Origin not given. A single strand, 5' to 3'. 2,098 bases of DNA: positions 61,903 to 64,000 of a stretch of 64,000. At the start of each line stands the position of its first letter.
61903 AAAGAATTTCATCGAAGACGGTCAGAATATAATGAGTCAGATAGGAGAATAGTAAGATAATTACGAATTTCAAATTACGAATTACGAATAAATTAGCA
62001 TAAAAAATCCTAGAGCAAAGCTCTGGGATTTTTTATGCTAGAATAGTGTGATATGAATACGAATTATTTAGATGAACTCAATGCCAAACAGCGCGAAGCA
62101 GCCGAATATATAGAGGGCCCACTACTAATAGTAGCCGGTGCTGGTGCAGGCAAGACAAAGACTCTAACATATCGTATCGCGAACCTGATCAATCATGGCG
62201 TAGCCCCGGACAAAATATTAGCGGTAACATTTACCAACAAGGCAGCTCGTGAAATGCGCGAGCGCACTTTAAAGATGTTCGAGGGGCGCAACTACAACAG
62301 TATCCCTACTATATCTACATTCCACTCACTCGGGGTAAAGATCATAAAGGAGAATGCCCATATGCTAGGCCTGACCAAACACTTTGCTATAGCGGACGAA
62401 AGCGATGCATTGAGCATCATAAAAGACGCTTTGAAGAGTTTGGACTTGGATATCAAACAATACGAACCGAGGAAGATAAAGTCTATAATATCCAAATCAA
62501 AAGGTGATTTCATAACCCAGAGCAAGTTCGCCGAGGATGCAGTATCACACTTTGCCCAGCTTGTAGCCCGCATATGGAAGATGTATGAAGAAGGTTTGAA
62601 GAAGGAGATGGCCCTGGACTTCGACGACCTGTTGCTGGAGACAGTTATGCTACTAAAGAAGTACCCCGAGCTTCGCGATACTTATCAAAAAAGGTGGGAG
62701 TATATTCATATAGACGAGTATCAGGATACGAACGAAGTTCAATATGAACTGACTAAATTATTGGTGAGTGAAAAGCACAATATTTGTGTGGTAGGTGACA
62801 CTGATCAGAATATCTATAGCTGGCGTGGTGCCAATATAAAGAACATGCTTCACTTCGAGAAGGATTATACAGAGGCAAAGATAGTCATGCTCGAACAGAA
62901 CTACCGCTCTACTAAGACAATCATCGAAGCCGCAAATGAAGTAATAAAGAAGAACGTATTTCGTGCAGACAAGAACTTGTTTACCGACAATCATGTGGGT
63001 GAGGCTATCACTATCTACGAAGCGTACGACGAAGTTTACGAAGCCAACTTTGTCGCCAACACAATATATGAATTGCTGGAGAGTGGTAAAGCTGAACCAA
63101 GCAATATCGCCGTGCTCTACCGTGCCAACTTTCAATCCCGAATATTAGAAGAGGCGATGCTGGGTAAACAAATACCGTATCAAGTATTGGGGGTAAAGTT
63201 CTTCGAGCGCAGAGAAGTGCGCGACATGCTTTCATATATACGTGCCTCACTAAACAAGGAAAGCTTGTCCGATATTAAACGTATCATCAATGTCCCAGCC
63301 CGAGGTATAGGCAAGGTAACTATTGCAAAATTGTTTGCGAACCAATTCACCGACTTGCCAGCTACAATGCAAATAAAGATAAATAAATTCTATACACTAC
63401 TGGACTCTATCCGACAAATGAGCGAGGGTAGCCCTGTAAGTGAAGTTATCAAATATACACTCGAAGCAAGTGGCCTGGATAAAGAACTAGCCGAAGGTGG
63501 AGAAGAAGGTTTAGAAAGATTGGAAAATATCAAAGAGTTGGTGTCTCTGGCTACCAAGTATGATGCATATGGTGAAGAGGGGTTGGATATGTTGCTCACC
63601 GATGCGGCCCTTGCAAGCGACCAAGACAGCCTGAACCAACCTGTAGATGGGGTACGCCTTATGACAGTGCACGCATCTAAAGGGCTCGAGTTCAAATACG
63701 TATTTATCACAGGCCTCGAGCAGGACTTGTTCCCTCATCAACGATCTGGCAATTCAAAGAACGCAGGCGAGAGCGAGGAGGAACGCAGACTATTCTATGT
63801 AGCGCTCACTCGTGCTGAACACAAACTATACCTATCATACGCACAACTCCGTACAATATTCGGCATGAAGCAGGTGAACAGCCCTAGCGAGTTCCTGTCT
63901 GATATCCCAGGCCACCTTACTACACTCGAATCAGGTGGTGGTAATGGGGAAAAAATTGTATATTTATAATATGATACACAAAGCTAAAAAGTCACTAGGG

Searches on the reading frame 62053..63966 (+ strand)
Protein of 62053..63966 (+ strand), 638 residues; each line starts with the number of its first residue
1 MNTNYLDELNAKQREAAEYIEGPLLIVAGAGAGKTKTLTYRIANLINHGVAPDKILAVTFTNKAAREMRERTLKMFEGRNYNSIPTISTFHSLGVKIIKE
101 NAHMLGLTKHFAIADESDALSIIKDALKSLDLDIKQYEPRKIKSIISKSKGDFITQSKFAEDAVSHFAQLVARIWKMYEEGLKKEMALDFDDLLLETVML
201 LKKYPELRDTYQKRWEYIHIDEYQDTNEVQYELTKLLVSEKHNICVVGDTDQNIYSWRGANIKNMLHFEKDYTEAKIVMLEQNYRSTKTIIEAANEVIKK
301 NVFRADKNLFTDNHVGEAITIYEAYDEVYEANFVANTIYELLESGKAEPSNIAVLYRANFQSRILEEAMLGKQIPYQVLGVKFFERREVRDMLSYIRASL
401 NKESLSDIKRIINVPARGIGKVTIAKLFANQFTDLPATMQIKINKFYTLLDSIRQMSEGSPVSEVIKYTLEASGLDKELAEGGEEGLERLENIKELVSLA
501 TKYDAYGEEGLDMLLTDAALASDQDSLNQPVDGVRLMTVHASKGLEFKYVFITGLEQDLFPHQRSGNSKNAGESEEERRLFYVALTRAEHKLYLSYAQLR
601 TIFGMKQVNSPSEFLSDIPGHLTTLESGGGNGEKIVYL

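Call 24: search_protein_families(library=pfam, proteins=[window:62053-63966:+], max_evalue=0.00001)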
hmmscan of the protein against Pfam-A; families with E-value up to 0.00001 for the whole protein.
window:62053-63966:+ (638 aa): 7 families
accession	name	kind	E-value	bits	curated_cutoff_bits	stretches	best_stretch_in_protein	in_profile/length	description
PF00580.27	UvrD-helicase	-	2.9e-87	293.2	23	1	9-272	1-270/271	UvrD/REP helicase N-terminal domain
PF13361.12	UvrD_C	-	1.5e-66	225.6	25.6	1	278-598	1-349/350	UvrD-like helicase C-terminal domain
PF13245.12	AAA_19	-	2.2e-24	86.6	25.1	1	13-256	1-132/134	AAA domain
PF13538.12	UvrD_C_2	-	3.4e-12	46.5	27.4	1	534-594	2-51/52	UvrD-like helicase C-terminal domain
PF13604.12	AAA_30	-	6.8e-08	32.9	27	0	8-72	1-66/191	AAA domain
PF13087.12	AAA_12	-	1.2e-07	31.9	27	0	528-593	138-189/195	AAA domain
PF01443.25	Viral_helicase1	-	3.5e-07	30.7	21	0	512-593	160-225/228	Viral superfamily 1 RNA helicase core domain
